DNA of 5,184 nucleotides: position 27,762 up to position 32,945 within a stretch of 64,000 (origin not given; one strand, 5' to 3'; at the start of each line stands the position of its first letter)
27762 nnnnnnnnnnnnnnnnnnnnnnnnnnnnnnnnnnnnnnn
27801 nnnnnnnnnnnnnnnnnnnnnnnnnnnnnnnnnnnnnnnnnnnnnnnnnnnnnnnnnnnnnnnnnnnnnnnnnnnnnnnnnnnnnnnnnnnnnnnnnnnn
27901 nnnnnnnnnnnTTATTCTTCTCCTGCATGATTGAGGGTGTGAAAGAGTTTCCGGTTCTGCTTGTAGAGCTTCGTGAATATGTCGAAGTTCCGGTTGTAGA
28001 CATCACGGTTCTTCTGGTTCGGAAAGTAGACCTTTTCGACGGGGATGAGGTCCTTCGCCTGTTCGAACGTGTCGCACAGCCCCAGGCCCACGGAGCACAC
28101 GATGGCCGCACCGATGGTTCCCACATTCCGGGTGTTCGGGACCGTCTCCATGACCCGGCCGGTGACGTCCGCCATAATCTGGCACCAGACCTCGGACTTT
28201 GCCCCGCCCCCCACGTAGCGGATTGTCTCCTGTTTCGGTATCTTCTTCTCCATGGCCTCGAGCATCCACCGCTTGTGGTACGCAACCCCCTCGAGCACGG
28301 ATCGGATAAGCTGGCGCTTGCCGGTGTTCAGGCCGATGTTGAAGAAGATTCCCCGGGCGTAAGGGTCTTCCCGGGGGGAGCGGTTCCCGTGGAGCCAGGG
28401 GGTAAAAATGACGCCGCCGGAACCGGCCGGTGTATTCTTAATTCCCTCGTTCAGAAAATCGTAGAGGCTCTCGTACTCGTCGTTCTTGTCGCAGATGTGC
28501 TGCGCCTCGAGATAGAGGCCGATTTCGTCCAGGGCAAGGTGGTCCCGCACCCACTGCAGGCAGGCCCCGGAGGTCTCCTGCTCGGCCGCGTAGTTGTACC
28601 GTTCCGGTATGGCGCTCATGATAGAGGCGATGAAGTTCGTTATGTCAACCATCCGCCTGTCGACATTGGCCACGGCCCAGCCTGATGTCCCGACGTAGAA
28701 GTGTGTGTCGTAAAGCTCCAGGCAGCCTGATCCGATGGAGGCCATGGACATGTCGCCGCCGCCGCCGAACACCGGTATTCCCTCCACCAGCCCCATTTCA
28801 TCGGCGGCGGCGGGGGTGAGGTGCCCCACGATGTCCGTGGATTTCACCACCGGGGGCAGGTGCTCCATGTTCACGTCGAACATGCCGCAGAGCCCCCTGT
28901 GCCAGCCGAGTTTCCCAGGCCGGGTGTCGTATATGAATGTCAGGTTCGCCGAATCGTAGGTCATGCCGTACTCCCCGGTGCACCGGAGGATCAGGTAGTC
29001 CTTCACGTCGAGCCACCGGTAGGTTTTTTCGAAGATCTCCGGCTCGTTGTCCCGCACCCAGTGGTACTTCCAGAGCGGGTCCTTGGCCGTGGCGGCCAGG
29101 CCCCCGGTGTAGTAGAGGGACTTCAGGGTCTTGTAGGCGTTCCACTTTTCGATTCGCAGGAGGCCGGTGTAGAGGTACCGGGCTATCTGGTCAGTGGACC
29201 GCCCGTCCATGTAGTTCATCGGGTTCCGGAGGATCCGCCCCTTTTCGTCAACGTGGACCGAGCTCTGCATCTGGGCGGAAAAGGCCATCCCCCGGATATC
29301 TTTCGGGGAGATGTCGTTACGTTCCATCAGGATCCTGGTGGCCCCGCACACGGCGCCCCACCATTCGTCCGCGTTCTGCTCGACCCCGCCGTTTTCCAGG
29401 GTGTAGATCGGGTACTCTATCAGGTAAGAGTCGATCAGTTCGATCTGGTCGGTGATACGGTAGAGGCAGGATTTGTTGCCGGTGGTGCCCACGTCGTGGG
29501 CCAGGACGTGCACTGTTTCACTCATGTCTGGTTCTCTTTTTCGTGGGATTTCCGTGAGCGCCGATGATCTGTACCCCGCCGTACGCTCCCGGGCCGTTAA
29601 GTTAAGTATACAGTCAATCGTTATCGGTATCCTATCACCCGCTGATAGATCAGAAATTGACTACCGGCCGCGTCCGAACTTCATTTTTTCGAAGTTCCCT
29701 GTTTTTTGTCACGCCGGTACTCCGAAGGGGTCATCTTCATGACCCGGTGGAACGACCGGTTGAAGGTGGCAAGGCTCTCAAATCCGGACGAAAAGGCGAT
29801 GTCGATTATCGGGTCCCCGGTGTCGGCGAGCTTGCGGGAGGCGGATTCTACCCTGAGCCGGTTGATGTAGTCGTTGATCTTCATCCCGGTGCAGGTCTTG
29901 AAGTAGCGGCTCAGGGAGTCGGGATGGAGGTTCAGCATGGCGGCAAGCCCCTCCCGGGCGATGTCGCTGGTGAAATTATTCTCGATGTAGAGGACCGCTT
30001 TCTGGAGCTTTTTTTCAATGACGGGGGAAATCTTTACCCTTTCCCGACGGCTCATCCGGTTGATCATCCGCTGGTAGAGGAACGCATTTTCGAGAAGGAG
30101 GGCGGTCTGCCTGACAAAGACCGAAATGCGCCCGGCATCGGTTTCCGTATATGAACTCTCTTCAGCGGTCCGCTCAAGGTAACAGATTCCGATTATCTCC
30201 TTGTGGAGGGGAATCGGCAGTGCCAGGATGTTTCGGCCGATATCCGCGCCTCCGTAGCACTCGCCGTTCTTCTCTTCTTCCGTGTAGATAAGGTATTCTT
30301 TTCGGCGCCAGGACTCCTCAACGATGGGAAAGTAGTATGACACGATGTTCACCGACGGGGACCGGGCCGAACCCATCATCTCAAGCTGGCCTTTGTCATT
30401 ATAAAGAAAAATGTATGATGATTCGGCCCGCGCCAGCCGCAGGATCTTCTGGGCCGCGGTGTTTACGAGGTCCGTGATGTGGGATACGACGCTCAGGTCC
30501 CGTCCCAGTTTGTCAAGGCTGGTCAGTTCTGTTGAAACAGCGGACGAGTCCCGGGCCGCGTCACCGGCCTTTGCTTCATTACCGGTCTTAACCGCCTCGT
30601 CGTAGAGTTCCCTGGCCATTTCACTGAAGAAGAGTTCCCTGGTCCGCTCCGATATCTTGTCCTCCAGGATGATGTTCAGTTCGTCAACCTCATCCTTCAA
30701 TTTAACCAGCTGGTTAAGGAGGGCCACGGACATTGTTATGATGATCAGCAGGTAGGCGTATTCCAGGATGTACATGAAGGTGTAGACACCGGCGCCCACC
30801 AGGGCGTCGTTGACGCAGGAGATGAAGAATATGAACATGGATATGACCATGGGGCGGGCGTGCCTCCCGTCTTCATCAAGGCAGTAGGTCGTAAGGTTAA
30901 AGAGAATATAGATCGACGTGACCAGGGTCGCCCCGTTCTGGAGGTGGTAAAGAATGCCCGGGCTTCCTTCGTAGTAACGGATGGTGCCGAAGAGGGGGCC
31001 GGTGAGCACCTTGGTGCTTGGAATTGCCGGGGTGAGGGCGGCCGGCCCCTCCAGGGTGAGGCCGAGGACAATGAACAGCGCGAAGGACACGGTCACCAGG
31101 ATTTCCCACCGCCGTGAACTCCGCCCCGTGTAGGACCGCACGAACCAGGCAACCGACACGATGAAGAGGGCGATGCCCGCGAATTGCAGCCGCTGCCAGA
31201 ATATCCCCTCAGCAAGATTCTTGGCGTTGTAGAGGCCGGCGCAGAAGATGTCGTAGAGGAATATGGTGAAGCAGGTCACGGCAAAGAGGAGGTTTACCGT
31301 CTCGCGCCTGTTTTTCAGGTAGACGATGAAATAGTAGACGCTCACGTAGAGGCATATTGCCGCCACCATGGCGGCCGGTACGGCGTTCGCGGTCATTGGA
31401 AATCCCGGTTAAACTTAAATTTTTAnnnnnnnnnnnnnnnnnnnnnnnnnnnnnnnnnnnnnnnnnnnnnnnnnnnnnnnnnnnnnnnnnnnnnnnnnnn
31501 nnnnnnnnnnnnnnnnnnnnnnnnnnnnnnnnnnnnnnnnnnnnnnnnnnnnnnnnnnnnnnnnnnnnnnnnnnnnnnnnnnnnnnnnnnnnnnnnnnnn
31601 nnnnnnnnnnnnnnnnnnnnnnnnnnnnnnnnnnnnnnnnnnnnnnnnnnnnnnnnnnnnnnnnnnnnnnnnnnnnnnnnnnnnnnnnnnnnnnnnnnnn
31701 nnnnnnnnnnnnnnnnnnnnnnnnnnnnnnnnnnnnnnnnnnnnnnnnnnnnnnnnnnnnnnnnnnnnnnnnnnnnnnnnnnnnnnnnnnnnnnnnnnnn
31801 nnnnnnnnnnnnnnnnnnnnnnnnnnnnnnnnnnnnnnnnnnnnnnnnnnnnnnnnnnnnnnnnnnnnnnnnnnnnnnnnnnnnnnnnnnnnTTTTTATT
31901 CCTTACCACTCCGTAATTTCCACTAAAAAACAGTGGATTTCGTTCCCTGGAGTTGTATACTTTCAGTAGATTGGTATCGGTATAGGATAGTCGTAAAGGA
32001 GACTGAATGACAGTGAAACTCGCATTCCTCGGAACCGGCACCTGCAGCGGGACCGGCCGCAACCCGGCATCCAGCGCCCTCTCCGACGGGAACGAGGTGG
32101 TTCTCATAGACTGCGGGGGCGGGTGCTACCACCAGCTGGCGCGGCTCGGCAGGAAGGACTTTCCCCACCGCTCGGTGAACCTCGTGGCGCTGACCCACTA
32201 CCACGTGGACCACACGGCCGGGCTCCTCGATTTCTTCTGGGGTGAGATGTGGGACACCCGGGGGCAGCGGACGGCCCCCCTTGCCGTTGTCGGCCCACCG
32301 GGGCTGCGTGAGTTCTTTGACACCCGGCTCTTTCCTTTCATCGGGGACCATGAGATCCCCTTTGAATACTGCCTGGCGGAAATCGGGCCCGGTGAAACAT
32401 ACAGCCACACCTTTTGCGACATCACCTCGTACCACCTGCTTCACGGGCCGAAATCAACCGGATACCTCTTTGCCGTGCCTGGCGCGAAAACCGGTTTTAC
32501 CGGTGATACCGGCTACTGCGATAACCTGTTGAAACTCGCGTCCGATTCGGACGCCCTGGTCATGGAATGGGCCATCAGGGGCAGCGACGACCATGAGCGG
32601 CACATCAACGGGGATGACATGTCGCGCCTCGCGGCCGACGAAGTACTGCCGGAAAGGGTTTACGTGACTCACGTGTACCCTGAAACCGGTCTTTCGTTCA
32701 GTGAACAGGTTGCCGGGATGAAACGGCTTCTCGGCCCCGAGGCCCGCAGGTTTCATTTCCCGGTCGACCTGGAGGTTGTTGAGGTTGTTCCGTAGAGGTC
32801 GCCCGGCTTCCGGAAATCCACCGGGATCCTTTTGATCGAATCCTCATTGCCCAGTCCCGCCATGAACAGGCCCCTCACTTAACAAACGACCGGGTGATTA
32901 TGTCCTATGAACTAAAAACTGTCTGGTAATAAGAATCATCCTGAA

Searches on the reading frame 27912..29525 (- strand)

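Call 9: search_protein_families(library=pfam, proteins=[window:27912-29525:-], max_evalue=0.001)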
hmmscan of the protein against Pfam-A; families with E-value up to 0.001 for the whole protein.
window:27912-29525:- (537 aa): 2 families
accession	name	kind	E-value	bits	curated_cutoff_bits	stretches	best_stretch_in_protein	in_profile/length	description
PF00370.27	FGGY_N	-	2.4e-43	149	28.8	1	7-265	2-245/245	FGGY family of carbohydrate kinases, N-terminal domain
PF02782.22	FGGY_C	-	2e-29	103.3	27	1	278-479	5-196/198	FGGY family of carbohydrate kinases, C-terminal domain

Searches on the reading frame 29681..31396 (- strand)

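Call 9: search_protein_families(library=pfam, proteins=[window:29681-31396:-], max_evalue=0.001)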
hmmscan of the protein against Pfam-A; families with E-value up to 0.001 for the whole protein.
window:29681-31396:- (571 aa): 4 families
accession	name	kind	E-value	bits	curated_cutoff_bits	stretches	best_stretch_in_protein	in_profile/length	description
PF12833.13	HTH_18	-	5.5e-24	84.7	33.6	1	484-562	1-79/80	Helix-turn-helix domain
PF00165.29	HTH_AraC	-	5.5e-13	49.1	26.6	1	525-562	6-42/42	Bacterial regulatory helix-turn-helix proteins, AraC family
PF16927.11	HisKA_7TM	-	1.4e-08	35.3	28.6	1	11-228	5-216/224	N-terminal 7TM region of histidine kinase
PF07695.17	7TMR-DISM_7TM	-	8.1e-06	26.3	29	1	10-227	7-203/205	7TM diverse intracellular signalling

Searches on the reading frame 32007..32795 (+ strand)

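Call 9: search_protein_families(library=pfam, proteins=[window:32007-32795:+], max_evalue=0.001)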
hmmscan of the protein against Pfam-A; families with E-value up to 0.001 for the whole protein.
window:32007-32795:+ (262 aa): 2 families
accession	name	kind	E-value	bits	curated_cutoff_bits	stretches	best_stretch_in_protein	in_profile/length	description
PF12706.13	Lactamase_B_2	-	1.5e-16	61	27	1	32-222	3-199/200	Beta-lactamase superfamily domain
PF00753.33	Lactamase_B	-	8.2e-12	45.9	22.7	1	21-76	7-63/196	Metallo-beta-lactamase superfamily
